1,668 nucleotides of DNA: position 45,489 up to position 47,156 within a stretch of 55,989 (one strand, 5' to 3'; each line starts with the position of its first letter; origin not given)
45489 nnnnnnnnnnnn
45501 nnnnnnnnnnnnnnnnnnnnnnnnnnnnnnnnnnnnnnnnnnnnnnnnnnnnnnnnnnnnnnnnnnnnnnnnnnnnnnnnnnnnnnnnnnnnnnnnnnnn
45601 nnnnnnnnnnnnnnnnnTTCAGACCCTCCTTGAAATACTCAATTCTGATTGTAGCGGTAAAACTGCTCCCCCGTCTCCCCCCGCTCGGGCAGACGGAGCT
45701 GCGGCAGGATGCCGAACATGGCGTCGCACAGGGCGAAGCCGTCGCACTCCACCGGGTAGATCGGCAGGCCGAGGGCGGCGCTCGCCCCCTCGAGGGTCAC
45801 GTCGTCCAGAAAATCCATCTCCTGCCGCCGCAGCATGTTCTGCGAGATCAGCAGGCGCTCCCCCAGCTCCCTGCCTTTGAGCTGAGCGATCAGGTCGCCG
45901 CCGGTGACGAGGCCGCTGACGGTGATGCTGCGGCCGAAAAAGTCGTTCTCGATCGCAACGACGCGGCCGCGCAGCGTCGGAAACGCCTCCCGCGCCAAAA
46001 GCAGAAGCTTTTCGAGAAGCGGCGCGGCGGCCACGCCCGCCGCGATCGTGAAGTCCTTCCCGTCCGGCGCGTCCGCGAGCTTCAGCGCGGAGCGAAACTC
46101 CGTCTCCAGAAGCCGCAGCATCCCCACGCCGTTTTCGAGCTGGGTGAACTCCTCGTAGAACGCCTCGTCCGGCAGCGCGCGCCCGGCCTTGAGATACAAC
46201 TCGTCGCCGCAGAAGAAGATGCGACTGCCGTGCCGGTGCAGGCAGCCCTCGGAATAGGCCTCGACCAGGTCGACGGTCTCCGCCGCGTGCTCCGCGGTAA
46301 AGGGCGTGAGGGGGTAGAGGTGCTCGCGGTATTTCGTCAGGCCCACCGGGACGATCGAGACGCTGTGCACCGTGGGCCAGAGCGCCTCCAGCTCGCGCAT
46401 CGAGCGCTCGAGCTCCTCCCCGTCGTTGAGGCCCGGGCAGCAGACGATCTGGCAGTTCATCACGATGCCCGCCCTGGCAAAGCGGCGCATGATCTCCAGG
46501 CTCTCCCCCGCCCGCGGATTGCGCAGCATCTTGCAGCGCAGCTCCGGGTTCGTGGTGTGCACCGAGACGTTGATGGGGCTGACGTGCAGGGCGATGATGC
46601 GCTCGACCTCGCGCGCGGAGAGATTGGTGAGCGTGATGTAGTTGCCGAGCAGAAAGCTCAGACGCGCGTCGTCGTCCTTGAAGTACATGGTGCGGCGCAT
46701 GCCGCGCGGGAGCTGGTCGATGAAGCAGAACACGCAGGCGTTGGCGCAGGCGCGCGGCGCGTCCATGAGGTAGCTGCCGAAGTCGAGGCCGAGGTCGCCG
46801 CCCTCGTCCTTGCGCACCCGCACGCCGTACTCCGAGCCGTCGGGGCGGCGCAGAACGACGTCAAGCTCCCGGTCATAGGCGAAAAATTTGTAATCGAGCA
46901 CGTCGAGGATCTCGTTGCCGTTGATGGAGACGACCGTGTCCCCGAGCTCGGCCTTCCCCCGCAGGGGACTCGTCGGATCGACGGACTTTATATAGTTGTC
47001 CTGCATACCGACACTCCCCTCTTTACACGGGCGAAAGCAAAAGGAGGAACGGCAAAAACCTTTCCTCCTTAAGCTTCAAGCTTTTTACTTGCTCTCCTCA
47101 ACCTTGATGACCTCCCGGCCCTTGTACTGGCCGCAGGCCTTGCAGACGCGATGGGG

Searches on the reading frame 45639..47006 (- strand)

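Call 85: search_protein_families(library=pfam, proteins=[window:45639-47006:-], max_evalue=0.00001)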
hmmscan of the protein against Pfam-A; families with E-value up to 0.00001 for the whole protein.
window:45639-47006:- (455 aa): 3 families
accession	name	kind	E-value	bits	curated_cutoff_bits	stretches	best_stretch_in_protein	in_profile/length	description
PF04459.17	DUF512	-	1e-67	227.8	25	1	219-420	1-201/202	Protein of unknown function (DUF512)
PF19238.5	Radical_SAM_2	-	1e-65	220.5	26.7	1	66-216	1-151/151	Radical SAM-like domain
PF04055.27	Radical_SAM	-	2.1e-07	31.7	29.5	0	130-203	90-163/166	Radical SAM superfamily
